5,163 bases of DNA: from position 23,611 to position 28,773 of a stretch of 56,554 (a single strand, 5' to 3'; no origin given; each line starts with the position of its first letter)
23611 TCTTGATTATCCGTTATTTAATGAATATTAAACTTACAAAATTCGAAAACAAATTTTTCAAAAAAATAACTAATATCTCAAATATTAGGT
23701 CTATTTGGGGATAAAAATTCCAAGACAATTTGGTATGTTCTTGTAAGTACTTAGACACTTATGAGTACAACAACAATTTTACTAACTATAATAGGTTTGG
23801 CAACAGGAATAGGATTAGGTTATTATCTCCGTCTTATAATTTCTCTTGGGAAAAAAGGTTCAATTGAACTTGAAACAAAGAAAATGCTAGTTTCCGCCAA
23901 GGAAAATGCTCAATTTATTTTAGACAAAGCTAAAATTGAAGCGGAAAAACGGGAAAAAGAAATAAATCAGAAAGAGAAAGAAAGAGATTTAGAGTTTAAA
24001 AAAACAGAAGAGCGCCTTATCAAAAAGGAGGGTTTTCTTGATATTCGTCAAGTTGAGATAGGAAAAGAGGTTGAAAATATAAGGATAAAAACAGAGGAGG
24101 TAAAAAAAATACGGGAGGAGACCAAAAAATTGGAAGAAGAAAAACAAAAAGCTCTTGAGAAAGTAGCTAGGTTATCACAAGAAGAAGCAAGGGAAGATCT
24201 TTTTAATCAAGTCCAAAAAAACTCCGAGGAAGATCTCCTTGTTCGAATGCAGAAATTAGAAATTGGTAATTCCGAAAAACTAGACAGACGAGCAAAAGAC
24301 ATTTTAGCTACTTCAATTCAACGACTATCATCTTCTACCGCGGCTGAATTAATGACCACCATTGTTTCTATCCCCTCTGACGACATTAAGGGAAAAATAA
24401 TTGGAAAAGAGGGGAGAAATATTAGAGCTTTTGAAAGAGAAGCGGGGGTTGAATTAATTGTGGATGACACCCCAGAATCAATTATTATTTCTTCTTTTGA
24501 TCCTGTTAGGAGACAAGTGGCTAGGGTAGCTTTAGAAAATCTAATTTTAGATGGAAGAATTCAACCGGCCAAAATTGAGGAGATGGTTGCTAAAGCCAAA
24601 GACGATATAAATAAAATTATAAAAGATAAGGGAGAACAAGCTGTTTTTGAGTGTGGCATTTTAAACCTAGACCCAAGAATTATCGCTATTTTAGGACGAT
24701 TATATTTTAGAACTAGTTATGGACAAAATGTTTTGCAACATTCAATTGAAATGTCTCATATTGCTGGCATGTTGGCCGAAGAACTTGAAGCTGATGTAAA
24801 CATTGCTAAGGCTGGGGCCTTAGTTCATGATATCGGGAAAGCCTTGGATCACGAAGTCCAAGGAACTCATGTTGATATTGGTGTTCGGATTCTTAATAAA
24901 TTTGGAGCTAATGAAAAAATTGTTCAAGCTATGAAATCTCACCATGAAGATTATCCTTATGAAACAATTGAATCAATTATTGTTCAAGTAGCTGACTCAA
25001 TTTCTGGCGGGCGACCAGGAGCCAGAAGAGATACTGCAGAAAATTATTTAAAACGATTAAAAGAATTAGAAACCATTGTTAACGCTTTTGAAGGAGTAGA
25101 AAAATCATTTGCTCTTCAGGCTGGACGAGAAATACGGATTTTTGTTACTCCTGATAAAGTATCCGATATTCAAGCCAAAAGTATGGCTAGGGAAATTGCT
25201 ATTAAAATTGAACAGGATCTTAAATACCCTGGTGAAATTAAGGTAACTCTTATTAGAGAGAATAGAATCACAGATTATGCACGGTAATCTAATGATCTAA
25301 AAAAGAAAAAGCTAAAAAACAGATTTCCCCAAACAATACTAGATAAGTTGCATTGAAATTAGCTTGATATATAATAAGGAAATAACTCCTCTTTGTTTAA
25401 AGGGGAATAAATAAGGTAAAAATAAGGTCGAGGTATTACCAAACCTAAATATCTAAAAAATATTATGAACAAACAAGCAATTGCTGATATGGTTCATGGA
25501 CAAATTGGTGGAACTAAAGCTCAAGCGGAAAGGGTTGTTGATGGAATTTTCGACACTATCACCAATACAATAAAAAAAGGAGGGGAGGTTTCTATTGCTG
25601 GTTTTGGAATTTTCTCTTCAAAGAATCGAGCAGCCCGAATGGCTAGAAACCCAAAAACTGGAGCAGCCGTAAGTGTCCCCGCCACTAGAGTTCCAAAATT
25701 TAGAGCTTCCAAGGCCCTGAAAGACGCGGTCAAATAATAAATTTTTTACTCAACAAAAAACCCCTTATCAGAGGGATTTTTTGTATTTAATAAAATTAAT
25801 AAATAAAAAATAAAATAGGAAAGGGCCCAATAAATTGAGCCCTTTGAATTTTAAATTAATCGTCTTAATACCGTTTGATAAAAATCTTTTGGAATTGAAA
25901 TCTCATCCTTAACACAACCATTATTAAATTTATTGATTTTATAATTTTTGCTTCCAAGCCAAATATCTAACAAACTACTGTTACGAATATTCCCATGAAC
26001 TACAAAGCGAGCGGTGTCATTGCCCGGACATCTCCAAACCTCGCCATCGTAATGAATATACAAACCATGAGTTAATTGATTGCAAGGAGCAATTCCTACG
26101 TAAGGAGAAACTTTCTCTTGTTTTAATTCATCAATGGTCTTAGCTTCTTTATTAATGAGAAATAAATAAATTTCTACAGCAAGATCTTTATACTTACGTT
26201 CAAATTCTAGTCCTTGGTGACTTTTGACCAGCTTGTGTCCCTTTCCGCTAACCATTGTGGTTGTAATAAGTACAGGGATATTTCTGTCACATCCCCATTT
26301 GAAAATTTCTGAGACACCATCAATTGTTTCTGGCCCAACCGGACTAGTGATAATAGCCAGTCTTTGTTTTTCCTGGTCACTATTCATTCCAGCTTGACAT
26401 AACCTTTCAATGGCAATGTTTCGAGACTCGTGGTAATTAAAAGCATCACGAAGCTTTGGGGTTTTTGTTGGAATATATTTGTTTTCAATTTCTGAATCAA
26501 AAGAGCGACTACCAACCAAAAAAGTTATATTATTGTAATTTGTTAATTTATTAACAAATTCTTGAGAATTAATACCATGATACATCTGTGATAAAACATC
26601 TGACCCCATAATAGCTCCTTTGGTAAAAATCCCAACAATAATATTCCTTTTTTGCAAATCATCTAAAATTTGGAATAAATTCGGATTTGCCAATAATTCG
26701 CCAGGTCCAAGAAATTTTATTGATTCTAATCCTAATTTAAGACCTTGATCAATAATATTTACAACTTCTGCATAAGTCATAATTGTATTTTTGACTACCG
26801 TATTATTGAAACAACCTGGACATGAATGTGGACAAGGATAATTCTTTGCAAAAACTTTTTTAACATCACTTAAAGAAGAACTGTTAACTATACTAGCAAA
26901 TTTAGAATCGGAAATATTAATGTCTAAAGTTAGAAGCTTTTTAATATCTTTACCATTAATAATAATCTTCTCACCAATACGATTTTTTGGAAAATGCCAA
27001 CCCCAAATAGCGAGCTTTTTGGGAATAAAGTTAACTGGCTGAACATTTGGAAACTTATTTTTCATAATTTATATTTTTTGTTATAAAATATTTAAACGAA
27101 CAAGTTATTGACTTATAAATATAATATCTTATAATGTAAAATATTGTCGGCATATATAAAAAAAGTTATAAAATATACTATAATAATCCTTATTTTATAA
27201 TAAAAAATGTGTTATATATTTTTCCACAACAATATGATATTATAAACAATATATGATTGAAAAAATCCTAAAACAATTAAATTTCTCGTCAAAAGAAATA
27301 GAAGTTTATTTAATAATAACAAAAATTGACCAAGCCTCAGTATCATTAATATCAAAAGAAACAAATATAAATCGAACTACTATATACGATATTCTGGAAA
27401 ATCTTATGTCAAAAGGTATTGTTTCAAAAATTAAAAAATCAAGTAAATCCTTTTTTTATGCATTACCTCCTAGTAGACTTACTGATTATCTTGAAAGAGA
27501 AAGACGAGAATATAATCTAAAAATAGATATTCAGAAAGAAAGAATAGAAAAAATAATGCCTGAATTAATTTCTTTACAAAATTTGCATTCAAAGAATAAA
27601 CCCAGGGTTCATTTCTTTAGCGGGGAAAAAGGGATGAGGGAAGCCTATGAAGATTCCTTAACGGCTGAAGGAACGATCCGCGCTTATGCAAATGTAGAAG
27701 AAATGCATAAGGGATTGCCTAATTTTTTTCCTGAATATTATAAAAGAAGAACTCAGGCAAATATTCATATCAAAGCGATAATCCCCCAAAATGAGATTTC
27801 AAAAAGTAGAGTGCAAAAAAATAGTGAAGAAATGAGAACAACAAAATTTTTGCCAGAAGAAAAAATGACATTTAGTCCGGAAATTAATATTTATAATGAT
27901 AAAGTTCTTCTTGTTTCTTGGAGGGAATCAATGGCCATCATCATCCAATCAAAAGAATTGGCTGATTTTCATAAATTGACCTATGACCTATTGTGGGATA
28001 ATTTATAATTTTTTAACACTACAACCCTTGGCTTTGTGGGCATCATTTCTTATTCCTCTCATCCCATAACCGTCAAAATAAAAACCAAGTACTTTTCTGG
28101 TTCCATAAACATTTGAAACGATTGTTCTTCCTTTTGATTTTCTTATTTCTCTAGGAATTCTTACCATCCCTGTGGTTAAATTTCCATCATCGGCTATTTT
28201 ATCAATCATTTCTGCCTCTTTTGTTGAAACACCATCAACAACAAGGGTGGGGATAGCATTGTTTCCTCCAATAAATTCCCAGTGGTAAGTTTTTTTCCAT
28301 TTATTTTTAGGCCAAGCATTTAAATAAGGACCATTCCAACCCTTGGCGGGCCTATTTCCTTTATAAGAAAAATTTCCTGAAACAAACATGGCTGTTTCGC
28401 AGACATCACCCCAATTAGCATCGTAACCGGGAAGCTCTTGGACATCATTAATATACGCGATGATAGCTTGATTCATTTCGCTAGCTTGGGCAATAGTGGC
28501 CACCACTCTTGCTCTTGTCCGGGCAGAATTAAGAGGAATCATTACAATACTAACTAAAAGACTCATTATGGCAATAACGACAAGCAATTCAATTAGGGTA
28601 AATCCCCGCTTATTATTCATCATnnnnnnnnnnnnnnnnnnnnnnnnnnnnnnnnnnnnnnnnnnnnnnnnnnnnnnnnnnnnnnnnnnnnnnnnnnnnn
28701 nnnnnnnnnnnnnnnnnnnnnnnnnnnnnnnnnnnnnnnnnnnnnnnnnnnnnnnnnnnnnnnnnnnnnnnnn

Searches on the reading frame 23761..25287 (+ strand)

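Call 13: search_protein_families(library=pfam, proteins=[window:23761-25287:+], max_evalue=0.001)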
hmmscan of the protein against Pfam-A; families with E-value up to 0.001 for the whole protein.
window:23761-25287:+ (508 aa): 3 families
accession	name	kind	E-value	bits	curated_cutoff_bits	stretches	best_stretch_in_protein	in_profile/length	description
PF12072.13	RNase_Y_N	-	6.2e-22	78.5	32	1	5-191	2-199/201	RNase Y N-terminal region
PF01966.28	HD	-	1.2e-18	67.9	22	1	324-415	1-114/116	HD domain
PF00013.35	KH_1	-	4.2e-06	26.9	21.5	1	200-257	2-63/66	KH domain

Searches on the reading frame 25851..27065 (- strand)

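Call 33: search_protein_families(library=pfam, proteins=[window:25851-27065:-], max_evalue=0.001)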
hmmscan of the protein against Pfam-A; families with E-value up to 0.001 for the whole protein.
window:25851-27065:- (404 aa): 2 families
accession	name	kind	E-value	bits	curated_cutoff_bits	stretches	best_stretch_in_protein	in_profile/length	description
PF13186.11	SPASM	-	1.6e-09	38.4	21.5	1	328-377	1-51/67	Iron-sulfur cluster-binding domain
PF04055.27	Radical_SAM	-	8.6e-07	29.7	29.5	1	78-249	7-157/166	Radical SAM superfamily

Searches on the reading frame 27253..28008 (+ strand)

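Call 33: search_protein_families(library=pfam, proteins=[window:27253-28008:+], max_evalue=0.001)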
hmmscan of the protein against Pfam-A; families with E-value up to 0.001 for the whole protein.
window:27253-28008:+ (251 aa): 3 families
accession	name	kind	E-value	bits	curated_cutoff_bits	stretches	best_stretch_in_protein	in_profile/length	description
PF01978.25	TrmB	-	2e-15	56.8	25.6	1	6-73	1-67/68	Sugar-specific transcriptional regulator TrmB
PF03965.22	Penicillinase_R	-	0.00027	21.7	22.6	1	12-70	2-63/115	Penicillinase repressor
PF03962.21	Mnd1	-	0.00052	20.7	23.5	0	31-72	19-60/60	Mnd1 HTH domain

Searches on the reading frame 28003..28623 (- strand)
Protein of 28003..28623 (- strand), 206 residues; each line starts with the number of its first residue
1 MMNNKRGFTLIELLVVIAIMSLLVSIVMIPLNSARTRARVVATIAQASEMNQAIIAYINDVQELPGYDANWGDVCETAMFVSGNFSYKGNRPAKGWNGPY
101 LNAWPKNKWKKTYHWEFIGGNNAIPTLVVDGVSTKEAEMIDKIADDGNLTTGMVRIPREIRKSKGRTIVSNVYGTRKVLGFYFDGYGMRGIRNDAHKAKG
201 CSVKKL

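Call 33: search_protein_families(library=pfam, proteins=[window:28003-28623:-], max_evalue=0.001)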
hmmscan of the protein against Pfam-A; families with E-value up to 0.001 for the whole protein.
window:28003-28623:- (206 aa): 1 family
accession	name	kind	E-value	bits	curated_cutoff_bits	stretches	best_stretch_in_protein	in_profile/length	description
PF07963.17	N_methyl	-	6e-10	38.7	21.2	1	2-28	1-27/27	Prokaryotic N-terminal methylation motif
